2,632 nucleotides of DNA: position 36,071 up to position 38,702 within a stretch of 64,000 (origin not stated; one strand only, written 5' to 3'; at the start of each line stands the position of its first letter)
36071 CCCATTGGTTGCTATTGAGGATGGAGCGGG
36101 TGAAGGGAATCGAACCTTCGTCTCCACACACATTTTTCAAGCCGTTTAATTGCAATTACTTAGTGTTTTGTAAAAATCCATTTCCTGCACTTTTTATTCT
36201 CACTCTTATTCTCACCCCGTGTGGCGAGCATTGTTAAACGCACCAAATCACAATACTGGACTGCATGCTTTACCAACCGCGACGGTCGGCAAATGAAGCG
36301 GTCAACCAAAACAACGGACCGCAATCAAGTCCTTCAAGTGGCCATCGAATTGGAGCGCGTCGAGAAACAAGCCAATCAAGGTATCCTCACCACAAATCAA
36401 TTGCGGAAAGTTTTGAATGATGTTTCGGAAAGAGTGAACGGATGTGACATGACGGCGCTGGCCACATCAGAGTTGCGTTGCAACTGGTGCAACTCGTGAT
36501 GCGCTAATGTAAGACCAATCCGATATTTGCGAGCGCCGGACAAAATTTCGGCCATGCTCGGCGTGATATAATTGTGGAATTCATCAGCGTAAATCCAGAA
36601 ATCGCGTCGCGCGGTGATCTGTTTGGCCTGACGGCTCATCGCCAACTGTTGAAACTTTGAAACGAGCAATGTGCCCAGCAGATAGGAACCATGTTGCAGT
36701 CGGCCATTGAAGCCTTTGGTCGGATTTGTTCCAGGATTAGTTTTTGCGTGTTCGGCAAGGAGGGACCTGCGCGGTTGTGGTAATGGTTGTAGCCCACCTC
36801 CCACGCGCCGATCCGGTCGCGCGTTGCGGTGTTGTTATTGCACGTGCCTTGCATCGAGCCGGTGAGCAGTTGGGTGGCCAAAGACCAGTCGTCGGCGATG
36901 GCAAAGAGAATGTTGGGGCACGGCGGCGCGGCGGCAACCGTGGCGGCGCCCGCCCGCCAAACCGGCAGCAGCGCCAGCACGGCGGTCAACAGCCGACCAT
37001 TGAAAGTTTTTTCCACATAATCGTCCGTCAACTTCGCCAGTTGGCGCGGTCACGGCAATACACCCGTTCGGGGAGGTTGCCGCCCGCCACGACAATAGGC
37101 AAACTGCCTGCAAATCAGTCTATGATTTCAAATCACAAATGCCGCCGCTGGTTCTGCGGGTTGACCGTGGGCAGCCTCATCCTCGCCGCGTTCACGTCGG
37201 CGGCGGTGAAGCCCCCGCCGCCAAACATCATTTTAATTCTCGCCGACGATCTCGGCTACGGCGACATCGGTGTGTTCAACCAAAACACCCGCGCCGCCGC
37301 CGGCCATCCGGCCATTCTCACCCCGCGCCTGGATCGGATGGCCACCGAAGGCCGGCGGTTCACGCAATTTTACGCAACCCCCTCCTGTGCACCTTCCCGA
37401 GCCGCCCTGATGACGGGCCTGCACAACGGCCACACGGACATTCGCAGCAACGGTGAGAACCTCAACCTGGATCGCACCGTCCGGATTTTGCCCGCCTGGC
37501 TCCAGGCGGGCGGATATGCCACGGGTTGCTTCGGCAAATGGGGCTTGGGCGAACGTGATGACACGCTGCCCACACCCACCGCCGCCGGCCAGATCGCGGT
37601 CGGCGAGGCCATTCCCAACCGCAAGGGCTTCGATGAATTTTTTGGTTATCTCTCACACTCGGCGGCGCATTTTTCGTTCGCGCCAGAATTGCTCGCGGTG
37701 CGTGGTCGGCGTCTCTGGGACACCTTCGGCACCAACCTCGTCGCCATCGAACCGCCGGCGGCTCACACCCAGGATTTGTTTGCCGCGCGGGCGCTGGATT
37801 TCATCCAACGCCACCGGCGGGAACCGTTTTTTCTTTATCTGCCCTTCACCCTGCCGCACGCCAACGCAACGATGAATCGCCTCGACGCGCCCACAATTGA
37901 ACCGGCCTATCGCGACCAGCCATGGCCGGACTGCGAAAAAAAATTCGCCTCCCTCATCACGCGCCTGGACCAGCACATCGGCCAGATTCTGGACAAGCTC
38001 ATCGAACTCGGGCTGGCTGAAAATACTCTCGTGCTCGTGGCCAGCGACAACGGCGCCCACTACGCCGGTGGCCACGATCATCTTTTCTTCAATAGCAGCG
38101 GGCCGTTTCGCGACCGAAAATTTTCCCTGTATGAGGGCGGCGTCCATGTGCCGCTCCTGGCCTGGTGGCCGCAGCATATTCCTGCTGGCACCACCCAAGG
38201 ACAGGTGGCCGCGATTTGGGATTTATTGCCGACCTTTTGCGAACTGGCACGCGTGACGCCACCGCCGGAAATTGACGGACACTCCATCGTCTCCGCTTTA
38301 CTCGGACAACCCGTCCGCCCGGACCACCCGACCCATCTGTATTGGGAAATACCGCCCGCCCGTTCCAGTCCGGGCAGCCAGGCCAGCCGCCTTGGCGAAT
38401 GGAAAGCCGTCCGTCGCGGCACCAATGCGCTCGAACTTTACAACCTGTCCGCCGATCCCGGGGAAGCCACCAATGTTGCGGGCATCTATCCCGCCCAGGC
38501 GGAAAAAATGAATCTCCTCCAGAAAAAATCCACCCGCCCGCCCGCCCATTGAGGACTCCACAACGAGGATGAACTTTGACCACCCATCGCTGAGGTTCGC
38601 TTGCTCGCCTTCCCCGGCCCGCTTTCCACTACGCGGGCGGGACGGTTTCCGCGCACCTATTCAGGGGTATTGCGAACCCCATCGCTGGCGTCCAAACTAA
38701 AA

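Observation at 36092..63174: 27-kb island integrated at tRNA-Gly(CCC): intact tRNA at one end, a 34-nt copy of its 3' end at the other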

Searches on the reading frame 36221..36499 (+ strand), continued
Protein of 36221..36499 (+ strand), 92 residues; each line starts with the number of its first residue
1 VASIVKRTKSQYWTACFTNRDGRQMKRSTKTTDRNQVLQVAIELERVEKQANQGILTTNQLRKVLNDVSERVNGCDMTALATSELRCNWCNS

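Call 77: search_protein_families(library=phrogs, proteins=[L124:4166-7165:-, L124:1623-2630:-, L124:7172-7912:-, L124:7887-8321:-, L124:9730-10587:-, L106:15128-15976:-, L106:10001-11137:+], max_evalue=0.001)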
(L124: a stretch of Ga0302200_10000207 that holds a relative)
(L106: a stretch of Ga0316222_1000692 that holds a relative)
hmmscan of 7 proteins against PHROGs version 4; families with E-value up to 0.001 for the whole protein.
L124:4166-7165:- (999 aa): 3 families
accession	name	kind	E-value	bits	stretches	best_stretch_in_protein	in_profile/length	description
phrog_5156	-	unknown function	1.8e-63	215.8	1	262-792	266-806/824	-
phrog_2666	-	head and packaging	1.3e-11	44.9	1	393-441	312-360/555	terminase large subunit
phrog_7035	-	unknown function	0.00017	21.1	0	402-442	211-253/969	-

L124:1623-2630:- (335 aa): 0 families

L124:7172-7912:- (246 aa): 0 families

L124:7887-8321:- (144 aa): 0 families

L124:9730-10587:- (285 aa): 0 families

L106:15128-15976:- (282 aa): 0 families

L106:10001-11137:+ (378 aa): 5 families
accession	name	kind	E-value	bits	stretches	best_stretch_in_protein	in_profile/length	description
phrog_1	-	integration and excision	6.4e-57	195.1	1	6-370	117-446/611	integrase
phrog_216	-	integration and excision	3.9e-27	96.1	1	154-372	20-237/301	integrase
phrog_7244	-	integration and excision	1.4e-12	48.5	1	26-256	32-245/263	integrase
phrog_7269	-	integration and excision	0.00064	20.6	0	320-375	30-85/89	integrase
phrog_35951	-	unknown function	0.00072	21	0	315-364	18-67/97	-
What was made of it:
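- Its best match is a PHROG of unknown function (call 77).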

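Call 85: search_protein_families(library=pfam, proteins=[L176:806-4168:-, L176:3972-5318:-, L176:5938-6603:+, L176:7421-8353:-, L176:8328-9458:+, L176:10001-10750:+, L176:11163-11849:+, L176:12279-13508:-, L176:14333-15004:-], max_evalue=0.001)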
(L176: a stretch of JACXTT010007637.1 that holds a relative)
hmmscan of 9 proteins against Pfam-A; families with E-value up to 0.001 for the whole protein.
L176:806-4168:- (1120 aa): 1 family
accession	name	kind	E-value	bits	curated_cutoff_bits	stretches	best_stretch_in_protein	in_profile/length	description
PF00873.25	ACR_tran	-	5.7e-287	955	28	1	72-1103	1-1019/1021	AcrB/AcrD/AcrF family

L176:3972-5318:- (448 aa): 2 families
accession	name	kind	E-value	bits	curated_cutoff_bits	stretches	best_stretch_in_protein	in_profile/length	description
PF02321.23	OEP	-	2.9e-32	112.4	22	2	256-432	4-187/187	Outer membrane efflux protein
PF00210.30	Ferritin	-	0.00068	20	24.5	0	372-431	39-106/142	Ferritin-like domain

L176:5938-6603:+ (221 aa): 0 families

L176:7421-8353:- (310 aa): 2 families
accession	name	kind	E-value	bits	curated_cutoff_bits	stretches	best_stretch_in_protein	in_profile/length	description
PF03466.25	LysR_substrate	-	5.1e-36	124.5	28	1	102-307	3-206/209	LysR substrate binding domain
PF00126.33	HTH_1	-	2.5e-24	85.4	26.6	1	17-76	1-60/60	Bacterial regulatory helix-turn-helix protein, lysR family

L176:8328-9458:+ (376 aa): 2 families
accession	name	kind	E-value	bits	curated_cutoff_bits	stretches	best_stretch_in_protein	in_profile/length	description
PF13229.12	Beta_helix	-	0.00023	21.3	25.9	1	223-309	74-157/158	Right handed beta helix region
PF07602.17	DUF1565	-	0.00024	21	20.3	1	59-101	2-39/257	Protein of unknown function (DUF1565)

L176:10001-10750:+ (249 aa): 4 families
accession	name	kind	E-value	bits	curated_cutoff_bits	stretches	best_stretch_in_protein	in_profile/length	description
PF02899.23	Phage_int_SAM_1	-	2e-07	31.6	22.3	1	93-154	10-70/83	Phage integrase, N-terminal SAM-like domain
PF13102.12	Phage_int_SAM_5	-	5.6e-07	30.3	22.3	1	84-175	4-94/98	Phage integrase SAM-like domain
PF13495.12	Phage_int_SAM_4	-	1.3e-05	25.9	27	1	93-157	10-72/85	Phage integrase, N-terminal SAM-like domain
PF14659.12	Phage_int_SAM_3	-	0.00081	20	22.6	0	81-136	1-54/58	Phage integrase, N-terminal SAM-like domain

L176:11163-11849:+ (228 aa): 0 families

L176:12279-13508:- (409 aa): 1 family
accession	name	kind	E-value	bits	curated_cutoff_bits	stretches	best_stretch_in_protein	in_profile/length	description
PF01551.29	Peptidase_M23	-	6.7e-16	58.7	28.7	1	259-360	11-89/96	Peptidase family M23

L176:14333-15004:- (223 aa): 1 family
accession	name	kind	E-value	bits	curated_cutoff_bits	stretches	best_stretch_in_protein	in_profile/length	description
PF09828.14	ChrB_C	-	1e-42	146.1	25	1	81-214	1-132/132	ChrB, C-terminal domain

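Call 92: search_dna_similar(query=L124:4166-7165:-, collection=phages, mode=protein, max_rows=10)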
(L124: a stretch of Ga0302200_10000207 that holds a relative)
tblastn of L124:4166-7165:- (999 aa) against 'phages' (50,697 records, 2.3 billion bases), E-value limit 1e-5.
Records with a match: 36; places in all: 36; records where one place covers at least 80% of the query: 0.
Best place of each record, by identity: <60% 36.
By first word of the organism name: Bacillus 33; Microcystis 2; Brevibacillus 1.
By host as written in the record: Bacillus subtilis BEST7003 6; Bacillus subtilis 6; Bacillus cereus 4; Bacillus megaterium str. ATCC 43725 2; Bacillus megaterium Km Sp- 2; Bacillus thuringiensis 2; Bacillus cereus BGSC 6E1 2; Bacillus cereus HER1399 2; and 9 more.
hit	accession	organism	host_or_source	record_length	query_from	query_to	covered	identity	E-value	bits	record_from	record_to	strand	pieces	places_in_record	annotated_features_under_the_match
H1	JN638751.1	Bacillus phage G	Bacillus megaterium str. ATCC 43725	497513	244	732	49%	23.7%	6e-26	122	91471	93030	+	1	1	156: gp156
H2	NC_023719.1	Bacillus phage G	Bacillus megaterium str. ATCC 43725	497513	244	732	49%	23.7%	6e-26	122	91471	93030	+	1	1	156: gp156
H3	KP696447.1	Bacillus phage Stahl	Bacillus megaterium Km Sp-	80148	215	690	48%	20.7%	7e-12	76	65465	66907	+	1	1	hypothetical protein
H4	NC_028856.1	Bacillus phage Stahl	Bacillus megaterium Km Sp-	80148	215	690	48%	20.7%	7e-12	76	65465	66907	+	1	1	hypothetical protein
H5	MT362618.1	Microcystis phage MaeS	Microcystis aeruginosa FACHB-942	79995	225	712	49%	20.1%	9e-7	59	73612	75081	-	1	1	hypothetical protein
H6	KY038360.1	Brevibacillus phage MRSA107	sputum specimen in the respiratory ...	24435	367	729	36%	24.7%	1e-12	79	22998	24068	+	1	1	record has no annotation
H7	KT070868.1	Bacillus phage PBC5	Bacillus cereus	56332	318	688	37%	22.7%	2e-9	68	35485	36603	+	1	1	lipid A export ATP-binding/permease protein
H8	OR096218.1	Bacillus phage vB_BceS-M2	Bacillus cereus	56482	318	688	37%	22.7%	2e-9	68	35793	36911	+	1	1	lipid A export ATP-binding/permease protein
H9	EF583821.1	Bacillus phage 0305phi8-36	Bacillus thuringiensis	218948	339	676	34%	23.9%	1e-9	69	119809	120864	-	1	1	ORF201: hypothetical protein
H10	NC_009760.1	Bacillus phage 0305phi8-36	Bacillus thuringiensis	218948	339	676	34%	23.9%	1e-9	69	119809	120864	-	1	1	ORF201: hypothetical protein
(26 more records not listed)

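Call 93: search_dna_similar(query=L124:4166-7165:-, collection=plasmids, mode=protein, max_rows=12)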
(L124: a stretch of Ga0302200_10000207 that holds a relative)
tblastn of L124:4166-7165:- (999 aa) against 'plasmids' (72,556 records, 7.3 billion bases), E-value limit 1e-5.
Records with a match: 299; places in all: 307; records where one place covers at least 80% of the query: 0.
Best place of each record, by identity: <60% 299.
By first word of the organism name: Bacillus 97; Streptomyces 70; Staphylococcus 26; Natrinema 13; Sulfolobus 11; Haladaptatus 10; Priestia 7; Halalkalicoccus 5; Halomontanus 4; Haloterrigena 3; and 42 more.
By predicted mobility (MOB-suite, as given by PLSDB): non-mobilizable 234; mobilizable 57; conjugative 8.
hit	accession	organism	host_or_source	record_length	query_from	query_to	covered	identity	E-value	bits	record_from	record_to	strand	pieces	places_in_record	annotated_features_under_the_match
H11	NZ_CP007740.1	Bacillus methanolicus MGA3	soil sample, enrichment culture ...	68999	211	772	56%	24.6%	4e-21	108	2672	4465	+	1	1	DUF87 domain-containing protein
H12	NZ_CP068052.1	Peribacillus psychrosaccharolyticus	-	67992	211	743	53%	24.5%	5e-20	104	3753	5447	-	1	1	DUF87 domain-containing protein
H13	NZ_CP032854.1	Bacillus subtilis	cell culture,Cheonggukjang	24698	211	743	53%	24.3%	7e-19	100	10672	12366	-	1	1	DUF87 domain-containing protein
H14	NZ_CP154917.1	Bacillus subtilis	-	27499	211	743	53%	24.0%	4e-19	101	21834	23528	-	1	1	DUF87 domain-containing protein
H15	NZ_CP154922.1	Bacillus subtilis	-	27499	211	743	53%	24.0%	4e-19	101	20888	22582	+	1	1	DUF87 domain-containing protein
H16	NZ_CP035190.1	Bacillus licheniformis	cell culture,food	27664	211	743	53%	24.0%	5e-19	101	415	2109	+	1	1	DUF87 domain-containing protein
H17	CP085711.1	Bacillus sp. F19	single cell,soil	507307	211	743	53%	24.0%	7e-18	97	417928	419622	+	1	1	DUF87 domain-containing protein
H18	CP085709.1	Bacillus sp. CMF21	single cell,soil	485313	211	743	53%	23.9%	6e-18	97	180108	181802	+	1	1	DUF87 domain-containing protein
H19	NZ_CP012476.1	Shouchella clausii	-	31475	211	759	55%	23.2%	7e-19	100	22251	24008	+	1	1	DUF87 domain-containing protein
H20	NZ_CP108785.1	Embleya sp. NBC_00888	-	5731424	323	769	45%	28.3%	2e-40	171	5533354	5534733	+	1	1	none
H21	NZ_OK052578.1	Metabacillus dongyingensis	white elm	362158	211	743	53%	23.6%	4e-17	95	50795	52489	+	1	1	DUF87 domain-containing protein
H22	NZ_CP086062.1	Bacillus sp. BC1-43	Sing cell,soil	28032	211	743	53%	23.4%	8e-19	100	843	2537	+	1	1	DUF87 domain-containing protein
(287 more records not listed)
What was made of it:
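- Tried and rejected: It matches phrog_5156 (unknown function, call 77). tblastn finds only 20-28% identity to DUF87 proteins of Bacillus phages and plasmids, Streptomyces plasmids and archaeal plasmids (calls 92, 93).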

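Call 96: search_protein_families(library=pfam, alignment_id=A5, max_evalue=0.00001)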
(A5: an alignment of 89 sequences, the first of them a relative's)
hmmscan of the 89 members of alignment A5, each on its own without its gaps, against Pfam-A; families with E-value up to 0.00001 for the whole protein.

A. member 1, L106:11437-11943:+ (168 aa): 1 family
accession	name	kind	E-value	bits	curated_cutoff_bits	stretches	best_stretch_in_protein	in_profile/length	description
PF20797.2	HepT-like_2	-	8.7e-35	119.6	27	1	62-167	1-107/110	HepT-like protein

B. families by the number of members that match (of 89 scanned): 56 families (the first 25 are shown)
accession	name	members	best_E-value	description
PF10412.15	TrwB_AAD_bind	9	2.2e-14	Type IV secretion-system coupling protein DNA-binding domain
PF01935.23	DUF87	5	4.3e-08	Helicase HerA, central domain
PF08308.17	PEGA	4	1.1e-11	PEGA domain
PF13306.12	LRR_5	2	9.4e-154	BspA type Leucine rich repeat region (6 copies)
PF04002.20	RadC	2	2.3e-38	RadC-like JAB domain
PF13855.12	LRR_8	2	1.1e-16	Leucine rich repeat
PF05593.20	RHS_repeat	1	7.3e-49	RHS Repeat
PF18818.7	MPTase-PolyVal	1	1.9e-36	Zincin-like metallopeptidase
PF20797.2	HepT-like_2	1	8.7e-35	HepT-like protein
PF08401.16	ArdcN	1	9.8e-33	N-terminal domain of anti-restriction factor ArdC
PF00953.26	Glycos_transf_4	1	5e-30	Glycosyl transferase family 4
PF05114.20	MbnB_TglH_ChrH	1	9.5e-26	RiPP precursor modification enzyme MbnB/TglH/ChrH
PF06508.19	QueC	1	2.6e-24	Queuosine biosynthesis protein QueC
PF00586.29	AIRS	1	8.4e-23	AIR synthase related protein, N-terminal domain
PF07593.17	UnbV_ASPIC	1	1e-19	ASPIC and UnbV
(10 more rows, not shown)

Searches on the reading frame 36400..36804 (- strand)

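Call 27: search_protein_families(library=pfam, proteins=[window:36400-36804:-], max_evalue=5)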
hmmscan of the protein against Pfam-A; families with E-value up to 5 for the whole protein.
seq(135 aa): 0 families

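Call 28: search_protein_families(library=ncbifam, proteins=[window:36400-36804:-], max_evalue=1)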
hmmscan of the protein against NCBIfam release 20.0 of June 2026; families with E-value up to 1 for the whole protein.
seq(135 aa): 1 family
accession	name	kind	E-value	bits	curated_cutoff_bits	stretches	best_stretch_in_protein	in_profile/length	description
NF045973.1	conju_CD1115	equivalog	0.037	12.9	250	1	47-111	273-336/442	VirD4-like conjugal transfer protein, CD1115 family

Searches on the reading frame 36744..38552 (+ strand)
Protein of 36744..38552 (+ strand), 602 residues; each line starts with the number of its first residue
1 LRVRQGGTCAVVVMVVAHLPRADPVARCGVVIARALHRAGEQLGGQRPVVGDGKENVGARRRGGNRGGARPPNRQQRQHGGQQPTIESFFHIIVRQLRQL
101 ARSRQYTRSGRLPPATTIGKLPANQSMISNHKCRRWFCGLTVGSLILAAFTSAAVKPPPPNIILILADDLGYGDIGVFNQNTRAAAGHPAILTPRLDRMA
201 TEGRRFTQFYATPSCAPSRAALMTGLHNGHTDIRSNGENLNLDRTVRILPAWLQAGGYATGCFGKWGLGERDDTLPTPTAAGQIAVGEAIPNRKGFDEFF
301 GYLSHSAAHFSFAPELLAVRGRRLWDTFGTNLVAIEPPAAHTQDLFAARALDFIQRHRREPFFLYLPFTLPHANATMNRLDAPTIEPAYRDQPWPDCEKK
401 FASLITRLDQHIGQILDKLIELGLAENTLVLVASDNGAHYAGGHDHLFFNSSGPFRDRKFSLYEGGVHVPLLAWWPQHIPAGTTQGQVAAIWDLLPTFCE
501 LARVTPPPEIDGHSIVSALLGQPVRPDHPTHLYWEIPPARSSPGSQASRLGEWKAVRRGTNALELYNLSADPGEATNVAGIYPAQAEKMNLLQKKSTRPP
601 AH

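Call 7: search_protein_families(library=pfam, proteins=[window:36744-38552:+], max_evalue=0.01)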
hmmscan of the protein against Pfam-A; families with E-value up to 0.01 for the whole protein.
window:36744-38552:+ (602 aa): 3 families
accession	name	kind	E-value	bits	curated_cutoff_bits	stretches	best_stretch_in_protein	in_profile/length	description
PF00884.28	Sulfatase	-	1.2e-47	163.1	25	1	160-502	1-299/301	Sulfatase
PF16347.10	SGSH_C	-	5.3e-12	46.6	29.3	1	457-581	7-134/154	N-sulphoglucosamine sulphohydrolase, C-terminal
PF01663.27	Phosphodiest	-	1.9e-06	28.2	23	1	398-477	181-256/342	Type I phosphodiesterase / nucleotide pyrophosphatase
